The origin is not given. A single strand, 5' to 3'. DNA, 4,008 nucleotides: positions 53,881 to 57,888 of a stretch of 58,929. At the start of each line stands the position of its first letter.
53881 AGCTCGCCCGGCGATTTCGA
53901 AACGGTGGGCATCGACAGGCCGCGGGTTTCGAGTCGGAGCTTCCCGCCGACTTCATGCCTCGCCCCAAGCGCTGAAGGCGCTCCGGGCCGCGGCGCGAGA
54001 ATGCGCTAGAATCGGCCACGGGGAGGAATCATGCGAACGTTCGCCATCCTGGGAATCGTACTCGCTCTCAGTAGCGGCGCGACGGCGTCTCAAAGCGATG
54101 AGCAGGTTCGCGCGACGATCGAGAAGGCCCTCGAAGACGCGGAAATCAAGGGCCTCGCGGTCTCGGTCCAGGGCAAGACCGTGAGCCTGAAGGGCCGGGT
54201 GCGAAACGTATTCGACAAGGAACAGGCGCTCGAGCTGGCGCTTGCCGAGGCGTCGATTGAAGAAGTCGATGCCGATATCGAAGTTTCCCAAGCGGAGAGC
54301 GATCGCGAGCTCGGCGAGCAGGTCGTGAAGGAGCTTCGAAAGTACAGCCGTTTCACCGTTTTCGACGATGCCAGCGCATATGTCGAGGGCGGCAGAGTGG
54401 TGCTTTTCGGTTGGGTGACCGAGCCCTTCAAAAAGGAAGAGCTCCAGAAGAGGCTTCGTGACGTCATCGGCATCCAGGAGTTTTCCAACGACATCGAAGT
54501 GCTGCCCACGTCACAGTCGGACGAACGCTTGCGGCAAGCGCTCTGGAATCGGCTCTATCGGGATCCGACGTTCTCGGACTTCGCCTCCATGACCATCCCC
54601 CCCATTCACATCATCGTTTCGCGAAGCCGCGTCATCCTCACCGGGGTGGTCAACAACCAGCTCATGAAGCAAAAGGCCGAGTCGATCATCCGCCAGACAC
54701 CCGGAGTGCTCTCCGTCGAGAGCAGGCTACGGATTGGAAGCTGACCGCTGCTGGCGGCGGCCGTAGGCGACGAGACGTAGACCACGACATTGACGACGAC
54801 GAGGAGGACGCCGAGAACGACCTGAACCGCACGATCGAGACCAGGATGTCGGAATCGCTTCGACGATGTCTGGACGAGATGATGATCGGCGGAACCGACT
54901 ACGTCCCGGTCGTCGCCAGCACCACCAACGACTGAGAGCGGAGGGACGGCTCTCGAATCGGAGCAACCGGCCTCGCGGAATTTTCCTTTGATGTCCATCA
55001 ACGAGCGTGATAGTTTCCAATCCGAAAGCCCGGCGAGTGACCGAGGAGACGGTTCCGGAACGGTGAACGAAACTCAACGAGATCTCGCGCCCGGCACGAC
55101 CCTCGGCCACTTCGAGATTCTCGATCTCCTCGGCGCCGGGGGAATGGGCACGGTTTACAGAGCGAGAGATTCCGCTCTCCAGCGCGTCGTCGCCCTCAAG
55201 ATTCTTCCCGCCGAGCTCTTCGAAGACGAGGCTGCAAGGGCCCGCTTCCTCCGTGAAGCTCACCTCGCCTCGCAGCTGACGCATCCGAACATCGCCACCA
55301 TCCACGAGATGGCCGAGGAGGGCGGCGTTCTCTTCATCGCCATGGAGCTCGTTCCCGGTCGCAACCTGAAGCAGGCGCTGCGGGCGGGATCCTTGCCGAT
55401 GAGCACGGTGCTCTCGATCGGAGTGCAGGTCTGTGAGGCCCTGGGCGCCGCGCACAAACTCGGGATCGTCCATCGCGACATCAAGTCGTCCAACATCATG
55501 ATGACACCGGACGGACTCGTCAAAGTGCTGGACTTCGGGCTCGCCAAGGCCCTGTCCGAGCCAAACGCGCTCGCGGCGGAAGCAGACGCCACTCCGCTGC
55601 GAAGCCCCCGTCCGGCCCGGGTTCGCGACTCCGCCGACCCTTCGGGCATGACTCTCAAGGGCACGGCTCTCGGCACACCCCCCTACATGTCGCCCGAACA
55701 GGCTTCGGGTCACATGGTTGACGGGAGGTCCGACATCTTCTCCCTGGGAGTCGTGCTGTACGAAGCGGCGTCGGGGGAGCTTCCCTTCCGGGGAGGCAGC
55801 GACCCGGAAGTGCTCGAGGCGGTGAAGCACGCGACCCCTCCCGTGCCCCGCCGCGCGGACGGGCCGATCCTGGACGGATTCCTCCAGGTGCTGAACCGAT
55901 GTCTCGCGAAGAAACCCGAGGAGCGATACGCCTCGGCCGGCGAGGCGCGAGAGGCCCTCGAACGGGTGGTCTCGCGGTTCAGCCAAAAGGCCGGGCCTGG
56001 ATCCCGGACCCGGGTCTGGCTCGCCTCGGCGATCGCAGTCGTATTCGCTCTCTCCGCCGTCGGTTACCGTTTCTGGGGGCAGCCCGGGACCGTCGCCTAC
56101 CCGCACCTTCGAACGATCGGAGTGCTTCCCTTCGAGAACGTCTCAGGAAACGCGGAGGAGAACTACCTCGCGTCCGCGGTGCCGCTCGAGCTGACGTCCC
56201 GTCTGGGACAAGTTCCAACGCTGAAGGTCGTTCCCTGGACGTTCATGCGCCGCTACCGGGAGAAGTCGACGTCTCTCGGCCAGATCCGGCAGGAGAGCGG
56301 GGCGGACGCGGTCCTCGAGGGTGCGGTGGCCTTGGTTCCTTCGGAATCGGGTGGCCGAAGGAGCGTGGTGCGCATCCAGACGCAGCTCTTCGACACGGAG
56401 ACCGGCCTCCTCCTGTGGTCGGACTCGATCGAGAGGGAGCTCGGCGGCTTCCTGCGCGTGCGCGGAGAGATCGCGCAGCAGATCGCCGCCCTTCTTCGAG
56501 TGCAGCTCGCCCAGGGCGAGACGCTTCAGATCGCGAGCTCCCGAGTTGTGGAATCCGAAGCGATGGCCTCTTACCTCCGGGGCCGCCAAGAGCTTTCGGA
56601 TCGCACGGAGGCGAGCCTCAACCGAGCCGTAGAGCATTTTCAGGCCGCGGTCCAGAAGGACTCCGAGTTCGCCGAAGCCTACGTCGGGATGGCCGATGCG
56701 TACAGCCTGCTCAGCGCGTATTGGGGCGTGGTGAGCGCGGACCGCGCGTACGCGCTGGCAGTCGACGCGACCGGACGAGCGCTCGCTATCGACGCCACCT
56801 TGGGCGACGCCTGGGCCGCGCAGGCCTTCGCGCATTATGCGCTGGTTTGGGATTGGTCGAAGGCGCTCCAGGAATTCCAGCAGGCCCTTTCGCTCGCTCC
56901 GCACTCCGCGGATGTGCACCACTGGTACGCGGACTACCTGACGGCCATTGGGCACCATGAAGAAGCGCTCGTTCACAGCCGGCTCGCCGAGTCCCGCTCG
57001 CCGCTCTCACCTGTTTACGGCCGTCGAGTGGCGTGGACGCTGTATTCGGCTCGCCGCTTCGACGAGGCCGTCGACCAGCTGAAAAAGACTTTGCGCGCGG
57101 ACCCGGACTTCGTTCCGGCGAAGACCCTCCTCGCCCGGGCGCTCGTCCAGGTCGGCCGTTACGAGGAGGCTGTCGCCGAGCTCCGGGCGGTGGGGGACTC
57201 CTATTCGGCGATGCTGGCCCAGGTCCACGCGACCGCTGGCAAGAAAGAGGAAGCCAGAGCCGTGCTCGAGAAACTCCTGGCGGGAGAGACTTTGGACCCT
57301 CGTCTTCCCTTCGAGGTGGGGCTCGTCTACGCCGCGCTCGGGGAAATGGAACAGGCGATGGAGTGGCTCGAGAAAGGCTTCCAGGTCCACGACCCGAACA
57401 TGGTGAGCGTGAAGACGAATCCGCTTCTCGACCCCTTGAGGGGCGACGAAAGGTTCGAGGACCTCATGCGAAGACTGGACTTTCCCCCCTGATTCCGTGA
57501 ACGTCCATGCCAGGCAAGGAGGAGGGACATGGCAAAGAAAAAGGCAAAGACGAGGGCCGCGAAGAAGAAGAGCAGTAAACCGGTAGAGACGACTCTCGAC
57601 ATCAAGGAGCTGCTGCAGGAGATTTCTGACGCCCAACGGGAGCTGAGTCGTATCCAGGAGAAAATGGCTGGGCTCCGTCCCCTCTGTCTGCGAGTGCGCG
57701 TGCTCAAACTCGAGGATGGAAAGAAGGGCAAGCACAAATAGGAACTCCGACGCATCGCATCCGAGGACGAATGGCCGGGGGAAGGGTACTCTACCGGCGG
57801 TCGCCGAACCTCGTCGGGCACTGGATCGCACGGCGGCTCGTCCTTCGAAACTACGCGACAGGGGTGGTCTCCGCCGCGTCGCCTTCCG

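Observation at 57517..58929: Possible peptide-modification (RiPP-like) module cut by the window edge: 70-aa Lys-rich ORF + RRE-like/SagB-ThcOx dehydrogenase + coupled downstream gene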

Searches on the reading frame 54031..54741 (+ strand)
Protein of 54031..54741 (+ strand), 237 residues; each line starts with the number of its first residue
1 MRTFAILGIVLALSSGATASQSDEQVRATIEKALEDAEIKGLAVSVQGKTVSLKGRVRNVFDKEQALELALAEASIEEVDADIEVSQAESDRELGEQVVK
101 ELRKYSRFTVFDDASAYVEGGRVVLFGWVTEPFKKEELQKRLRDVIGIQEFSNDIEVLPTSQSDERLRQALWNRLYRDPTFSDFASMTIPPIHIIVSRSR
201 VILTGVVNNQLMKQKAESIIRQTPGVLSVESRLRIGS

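Call 60: search_protein_families(library=pfam, proteins=[window:54031-54741:+], max_evalue=0.001)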
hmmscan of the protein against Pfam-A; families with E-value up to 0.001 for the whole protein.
window:54031-54741:+ (237 aa): 2 families
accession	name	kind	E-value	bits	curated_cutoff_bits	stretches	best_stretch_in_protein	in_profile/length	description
PF04972.22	BON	-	1.9e-27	95.8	27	2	163-236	1-68/69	BON domain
PF21937.1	Yop-YscD_ppl_2nd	-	4e-05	23.7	27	0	201-234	31-65/67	YscD/CdsD-like Bon-like domain 2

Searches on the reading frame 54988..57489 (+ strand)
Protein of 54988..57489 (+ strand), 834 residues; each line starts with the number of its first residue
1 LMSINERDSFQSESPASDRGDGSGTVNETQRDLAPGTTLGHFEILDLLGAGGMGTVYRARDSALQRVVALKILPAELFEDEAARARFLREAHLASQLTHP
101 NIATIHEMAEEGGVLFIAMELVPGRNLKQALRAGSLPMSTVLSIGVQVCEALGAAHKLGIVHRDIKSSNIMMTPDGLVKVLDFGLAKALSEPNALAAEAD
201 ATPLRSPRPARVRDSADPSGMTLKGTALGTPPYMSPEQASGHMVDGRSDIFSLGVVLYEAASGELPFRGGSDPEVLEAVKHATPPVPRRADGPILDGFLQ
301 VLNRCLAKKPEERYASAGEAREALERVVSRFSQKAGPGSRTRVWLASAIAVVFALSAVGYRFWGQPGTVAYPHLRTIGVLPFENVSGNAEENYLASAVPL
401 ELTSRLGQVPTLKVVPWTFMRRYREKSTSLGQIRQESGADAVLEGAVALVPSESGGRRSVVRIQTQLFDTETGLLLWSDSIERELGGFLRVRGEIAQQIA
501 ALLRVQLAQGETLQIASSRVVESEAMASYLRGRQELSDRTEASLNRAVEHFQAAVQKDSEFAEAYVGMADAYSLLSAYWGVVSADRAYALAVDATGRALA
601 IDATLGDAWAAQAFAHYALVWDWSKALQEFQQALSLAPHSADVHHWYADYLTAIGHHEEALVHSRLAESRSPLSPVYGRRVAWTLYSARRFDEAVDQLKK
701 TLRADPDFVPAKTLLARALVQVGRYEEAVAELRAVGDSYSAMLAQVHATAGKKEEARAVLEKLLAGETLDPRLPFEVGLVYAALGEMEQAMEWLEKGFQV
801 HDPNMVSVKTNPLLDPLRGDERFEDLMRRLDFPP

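Call 3: search_protein_families(library=pfam, proteins=[window:54988-57489:+], max_evalue=0.1)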
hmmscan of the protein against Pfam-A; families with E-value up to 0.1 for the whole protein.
window:54988-57489:+ (834 aa): 24 families
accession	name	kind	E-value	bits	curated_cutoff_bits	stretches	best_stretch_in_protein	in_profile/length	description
PF00069.31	Pkinase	-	7.1e-46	157.2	31.7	1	43-315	2-253/263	Protein kinase domain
PF07714.23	PK_Tyr_Ser-Thr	-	3.3e-33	115.5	23.1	2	44-194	3-158/258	Protein tyrosine and serine/threonine kinase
PF14559.12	TPR_19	-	8.1e-18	65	25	2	686-736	2-52/68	Tetratricopeptide repeat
PF13432.12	TPR_16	-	4.9e-13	49.7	32.7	2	682-734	4-56/65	Tetratricopeptide repeat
PF07719.23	TPR_2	-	4e-12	45.7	27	0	620-639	14-33/34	Tetratricopeptide repeat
PF13428.12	TPR_14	-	2.5e-11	43.5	23.5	0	681-718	7-44/44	Tetratricopeptide repeat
PF13181.12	TPR_8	-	3.1e-11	42.9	25.7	0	777-797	7-27/34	Tetratricopeptide repeat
PF13414.12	TPR_11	-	9.1e-10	38.5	26.8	1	544-573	10-39/42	TPR repeat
PF12895.13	ANAPC3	-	1e-09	39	27.2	1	682-733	30-80/82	Anaphase-promoting complex, cyclosome, subunit 3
PF13431.12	TPR_17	-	4.2e-09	36.4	24.4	1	630-661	2-33/34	Tetratricopeptide repeat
PF00515.34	TPR_1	-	5.5e-08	32.7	27.8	0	682-708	8-34/34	Tetratricopeptide repeat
PF13424.12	TPR_12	-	3.8e-07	30.7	30.1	1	641-705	10-75/77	Tetratricopeptide repeat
PF14561.12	TPR_20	-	2.6e-06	28.1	25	1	693-732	6-45/90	Tetratricopeptide repeat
PF13371.12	TPR_9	-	1.8e-05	25.1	35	1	745-796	3-54/73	Tetratricopeptide repeat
PF13374.12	TPR_10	-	1.8e-05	25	27.5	0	682-703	9-30/42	Tetratricopeptide repeat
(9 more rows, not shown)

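Call 11: search_protein_families(library=ncbifam, proteins=[window:54988-57489:+], max_evalue=1)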
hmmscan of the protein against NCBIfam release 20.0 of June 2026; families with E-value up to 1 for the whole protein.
window:54988-57489:+ (834 aa): 43 families (the best 25 are shown)
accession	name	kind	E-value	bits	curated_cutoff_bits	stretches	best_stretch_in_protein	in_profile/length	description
NF033483.0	PknB_PASTA_kin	equivalog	3.1e-82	277.4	450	2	41-192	8-160/563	Stk1 family PASTA domain-containing Ser/Thr kinase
NF052427.1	StpK7MSMEG_1200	equivalog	5.6e-64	216.7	900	2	37-192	4-161/601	serine/threonine protein kinase StpK7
NF009651.0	PRK13184.1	equivalog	9.7e-44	149.6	839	1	40-327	2-290/932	serine/threonine-protein kinase PknD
NF047741.1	antiphage_MADS6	equivalog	1.4e-41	142.8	460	3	24-152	475-604/612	methylation-associated defense system protein kinase MAD6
NF053615.1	SerThrKinAfsKStmc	equivalog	9e-37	127.1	1300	2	38-203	11-176/809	protein serine/threonine kinase AfsK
TIGR03903.1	TOMM_kin_cyc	equivalog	7e-35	120.2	705.75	1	65-329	3-254/1267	TOMM system kinase/cyclase fusion protein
NF038150.1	lanthi_synth_IV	equivalog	1.7e-25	89.5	650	2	33-192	182-351/851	class IV lanthionine synthetase LanL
NF033442.0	BREX_PglW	equivalog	3.1e-18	64.9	990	2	39-188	510-662/1391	BREX system serine/threonine kinase PglW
TIGR02917.1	PEP_TPR_lipo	equivalog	1.7e-14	52.7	312.2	1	525-811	125-402/899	XrtA/PEP-CTERM system TPR-repeat protein PrsT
NF009037.0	PRK12370.1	equivalog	6.5e-14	51.2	589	1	375-793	122-529/553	HilA/EilA family virulence transcriptional regulator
NF038151.1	lanthi_synth_III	equivalog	1.4e-12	46.9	575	1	41-195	221-392/833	class III lanthionine synthetase LanKC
TIGR02521.1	type_IV_pilW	equivalog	3.4e-12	46.4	154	1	587-735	46-195/234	type IV pilus biogenesis/stability protein PilW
NF047558.1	TPR_END_plus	domain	3.8e-12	46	32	1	780-827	8-55/56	TPR end-of-group domain-containing protein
NF040959.1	MamA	equivalog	9.1e-12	44.9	200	3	688-735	84-131/204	magnetosome protein MamA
NF011463.0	PRK14879.1-4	equivalog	1.4e-10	41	188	1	79-190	57-164/237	Kae1-associated kinase Bud32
TIGR04510.1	mod_pep_cyc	subfamily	9e-07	27.8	400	1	438-757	315-619/814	putative peptide modification system cyclase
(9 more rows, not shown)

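Call 71: search_protein_families(library=padloc, proteins=[window:54988-57489:+], max_evalue=0.001)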
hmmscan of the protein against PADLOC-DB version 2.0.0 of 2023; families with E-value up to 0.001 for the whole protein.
window:54988-57489:+ (834 aa): 32 families (the best 25 are shown)
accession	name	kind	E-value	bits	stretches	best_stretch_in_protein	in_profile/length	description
PDLC04042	PD-T4-6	-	7.9e-87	289.6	2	38-194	7-164/292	-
PDLC04053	PD-T4-6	-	6.1e-84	280.1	2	36-191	5-163/311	-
PDLC04061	PD-T4-6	-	2.2e-83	279.5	2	38-194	14-175/510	-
PDLC04043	PD-T4-6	-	8.3e-80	267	2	34-192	9-168/452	-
PDLC04060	PD-T4-6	-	3.7e-76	255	2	39-191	7-160/486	-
PDLC04057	PD-T4-6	-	4.7e-73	244.7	2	40-190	8-159/443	-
PDLC04138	mad6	-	8.8e-72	241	1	34-334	45-320/659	mads_6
PDLC04039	PD-T4-6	-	5e-71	238.1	2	32-190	6-165/458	-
PDLC04052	PD-T4-6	-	4.4e-70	235.3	2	40-194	9-168/496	-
PDLC04054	PD-T4-6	-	4.7e-68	228.1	2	35-197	5-169/347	-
PDLC04041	PD-T4-6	-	1.5e-67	226.8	1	21-343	12-309/443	-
PDLC04047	PD-T4-6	-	2.7e-64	215.3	2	38-188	8-160/327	-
PDLC04040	PD-T4-6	-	2.6e-59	199.4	2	47-200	1-163/547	-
PDLC04064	PD-T4-6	-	6.6e-59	197.7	2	38-190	18-170/369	-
PDLC01088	C3a189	-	1.6e-57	193.7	1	47-352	4-277/840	kinase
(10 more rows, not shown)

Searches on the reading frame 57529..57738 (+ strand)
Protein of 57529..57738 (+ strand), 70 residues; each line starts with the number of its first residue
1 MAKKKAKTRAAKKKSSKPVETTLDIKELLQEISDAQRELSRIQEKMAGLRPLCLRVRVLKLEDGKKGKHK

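Call 3: search_protein_families(library=pfam, proteins=[window:57529-57738:+], max_evalue=0.1)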
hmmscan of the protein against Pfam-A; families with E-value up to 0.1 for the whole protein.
window:57529-57738:+ (70 aa): 3 families
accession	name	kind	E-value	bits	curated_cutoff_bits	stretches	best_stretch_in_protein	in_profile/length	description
PF12795.12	MscS_porin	-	0.029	14.4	34.4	1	3-48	58-103/238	Mechanosensitive ion channel porin domain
PF13863.11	DUF4200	-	0.062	14.1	29.7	1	2-48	59-105/119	Domain of unknown function (DUF4200)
PF24611.2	Spectrin_Anc-1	-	0.071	13.8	33.2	1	15-55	38-78/115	Nuclear anchorage protein 1, spectrin-like repeat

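Call 4: search_protein_families(library=ncbifam, proteins=[window:57529-57738:+], max_evalue=0.1)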
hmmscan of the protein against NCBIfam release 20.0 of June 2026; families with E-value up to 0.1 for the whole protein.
window:57529-57738:+ (70 aa): 2 families
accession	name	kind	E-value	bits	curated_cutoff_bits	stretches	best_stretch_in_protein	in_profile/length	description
NF008281.1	PRK11059.1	equivalog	0.034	12.4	663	1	5-43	176-214/633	RNase E specificity factor CsrD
NF046048.1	NlpC_P60_DIP1281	equivalog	0.043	12.6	517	1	12-51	22-61/587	DIP1281 family NlpC/P60 protein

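Call 69: find_homologous_proteins(query=window:57529-57738:+, max_evalue=0.01)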
Query window:57529-57738:+ (70 aa): 1 proteins with E <= 0.01 among 70 candidates.
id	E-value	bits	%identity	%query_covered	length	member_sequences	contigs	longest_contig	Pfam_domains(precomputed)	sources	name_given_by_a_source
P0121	3.8e-34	132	100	100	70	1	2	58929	-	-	-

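Call 70: find_encoding_contigs(protein=P0121, flank=10000, max_places=5)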
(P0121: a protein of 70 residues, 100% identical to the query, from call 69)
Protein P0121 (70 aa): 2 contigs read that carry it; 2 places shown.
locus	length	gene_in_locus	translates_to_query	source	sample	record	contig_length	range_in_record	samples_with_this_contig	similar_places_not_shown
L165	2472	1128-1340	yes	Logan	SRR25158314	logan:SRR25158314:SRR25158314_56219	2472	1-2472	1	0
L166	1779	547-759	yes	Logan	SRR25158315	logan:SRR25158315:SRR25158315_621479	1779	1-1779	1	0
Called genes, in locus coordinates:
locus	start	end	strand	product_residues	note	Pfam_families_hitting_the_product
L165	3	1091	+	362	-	?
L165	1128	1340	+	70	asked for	-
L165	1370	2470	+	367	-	?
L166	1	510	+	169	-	?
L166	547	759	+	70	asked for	-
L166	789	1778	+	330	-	?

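Call 71: search_protein_families(library=padloc, proteins=[window:57529-57738:+], max_evalue=0.001)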
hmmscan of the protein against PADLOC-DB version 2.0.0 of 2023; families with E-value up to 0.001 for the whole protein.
window:57529-57738:+ (70 aa): 0 families
